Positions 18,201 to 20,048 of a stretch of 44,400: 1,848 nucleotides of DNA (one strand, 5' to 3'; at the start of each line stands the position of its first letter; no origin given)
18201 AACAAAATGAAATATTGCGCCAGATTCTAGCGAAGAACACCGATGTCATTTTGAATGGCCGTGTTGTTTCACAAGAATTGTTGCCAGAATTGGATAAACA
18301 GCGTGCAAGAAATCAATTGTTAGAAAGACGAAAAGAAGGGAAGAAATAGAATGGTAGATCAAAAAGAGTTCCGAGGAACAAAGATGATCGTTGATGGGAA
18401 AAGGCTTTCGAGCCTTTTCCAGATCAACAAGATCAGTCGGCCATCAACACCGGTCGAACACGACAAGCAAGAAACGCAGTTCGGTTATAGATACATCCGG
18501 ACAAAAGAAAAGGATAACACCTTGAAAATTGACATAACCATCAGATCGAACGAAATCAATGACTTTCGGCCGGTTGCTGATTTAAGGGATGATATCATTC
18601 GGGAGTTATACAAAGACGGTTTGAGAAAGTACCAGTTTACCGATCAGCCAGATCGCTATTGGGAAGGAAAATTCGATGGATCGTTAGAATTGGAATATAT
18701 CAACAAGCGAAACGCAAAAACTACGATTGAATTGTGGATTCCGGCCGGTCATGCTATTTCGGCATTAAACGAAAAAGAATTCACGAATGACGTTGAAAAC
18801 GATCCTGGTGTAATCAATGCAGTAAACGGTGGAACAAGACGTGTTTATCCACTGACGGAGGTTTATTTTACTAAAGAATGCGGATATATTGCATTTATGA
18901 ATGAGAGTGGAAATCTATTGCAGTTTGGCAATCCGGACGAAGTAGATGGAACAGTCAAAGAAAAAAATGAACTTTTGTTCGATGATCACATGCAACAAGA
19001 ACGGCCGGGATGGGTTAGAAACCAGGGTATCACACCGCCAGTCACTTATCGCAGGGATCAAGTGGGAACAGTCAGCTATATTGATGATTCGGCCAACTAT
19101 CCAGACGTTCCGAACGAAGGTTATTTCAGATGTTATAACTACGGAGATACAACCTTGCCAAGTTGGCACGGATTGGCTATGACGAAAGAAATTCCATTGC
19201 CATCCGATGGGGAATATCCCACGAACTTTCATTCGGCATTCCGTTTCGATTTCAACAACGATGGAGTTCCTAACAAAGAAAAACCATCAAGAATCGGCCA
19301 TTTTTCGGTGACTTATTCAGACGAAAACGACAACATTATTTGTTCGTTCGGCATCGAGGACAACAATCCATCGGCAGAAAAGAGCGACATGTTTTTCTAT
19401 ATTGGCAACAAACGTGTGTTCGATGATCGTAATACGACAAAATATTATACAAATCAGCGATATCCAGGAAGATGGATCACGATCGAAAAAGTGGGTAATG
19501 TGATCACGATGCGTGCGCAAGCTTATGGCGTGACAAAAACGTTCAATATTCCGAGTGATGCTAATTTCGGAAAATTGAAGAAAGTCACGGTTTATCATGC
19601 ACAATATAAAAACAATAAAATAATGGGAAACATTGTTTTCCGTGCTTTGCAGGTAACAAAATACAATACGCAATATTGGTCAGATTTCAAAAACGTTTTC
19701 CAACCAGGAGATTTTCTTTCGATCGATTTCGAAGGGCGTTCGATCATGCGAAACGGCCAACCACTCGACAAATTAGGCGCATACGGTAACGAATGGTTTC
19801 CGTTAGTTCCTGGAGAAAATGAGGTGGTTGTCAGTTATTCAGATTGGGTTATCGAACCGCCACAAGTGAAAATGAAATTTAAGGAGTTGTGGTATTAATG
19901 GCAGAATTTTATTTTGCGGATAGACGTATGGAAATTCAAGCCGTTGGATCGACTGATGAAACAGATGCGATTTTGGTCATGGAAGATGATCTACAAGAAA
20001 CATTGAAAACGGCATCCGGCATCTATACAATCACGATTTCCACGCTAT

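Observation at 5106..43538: Recurrent 14-bp inverted repeat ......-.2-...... in four places, three immediately upstream of an RBS; two copies share about 35 nt including the RBS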

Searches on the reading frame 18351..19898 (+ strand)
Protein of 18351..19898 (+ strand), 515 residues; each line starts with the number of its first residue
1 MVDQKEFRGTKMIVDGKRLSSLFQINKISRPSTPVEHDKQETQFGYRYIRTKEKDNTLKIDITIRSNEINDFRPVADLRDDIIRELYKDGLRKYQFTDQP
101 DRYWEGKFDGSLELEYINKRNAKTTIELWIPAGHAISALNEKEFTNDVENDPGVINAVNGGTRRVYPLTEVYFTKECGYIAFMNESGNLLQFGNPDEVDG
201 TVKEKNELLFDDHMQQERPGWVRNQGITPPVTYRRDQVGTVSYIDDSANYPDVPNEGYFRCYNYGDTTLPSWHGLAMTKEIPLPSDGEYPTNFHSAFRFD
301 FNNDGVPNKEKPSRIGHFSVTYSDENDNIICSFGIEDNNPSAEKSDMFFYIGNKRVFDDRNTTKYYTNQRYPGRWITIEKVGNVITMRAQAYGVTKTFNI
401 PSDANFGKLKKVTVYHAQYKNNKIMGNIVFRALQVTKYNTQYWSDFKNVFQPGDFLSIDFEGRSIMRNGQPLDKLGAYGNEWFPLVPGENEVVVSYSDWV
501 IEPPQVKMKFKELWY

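Call 109: find_related_loci(query=window:18351-19898:+, collection=metagenome_contigs, flank=10000)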
Query window:18351-19898:+ (515 aa) in metagenome_contigs; peptide patterns used: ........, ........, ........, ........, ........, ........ (x = any residue, [..] = any of these).
75 stretches matched a pattern; 3 encode a relative of the query (tblastn E <= 1e-3); 3 distinct loci.
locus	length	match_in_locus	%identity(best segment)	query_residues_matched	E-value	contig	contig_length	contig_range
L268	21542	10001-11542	98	2-515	0e+0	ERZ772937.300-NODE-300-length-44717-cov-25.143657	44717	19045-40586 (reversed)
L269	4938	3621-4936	86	2-440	0e+0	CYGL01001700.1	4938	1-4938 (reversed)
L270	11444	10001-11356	36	52-514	2e-74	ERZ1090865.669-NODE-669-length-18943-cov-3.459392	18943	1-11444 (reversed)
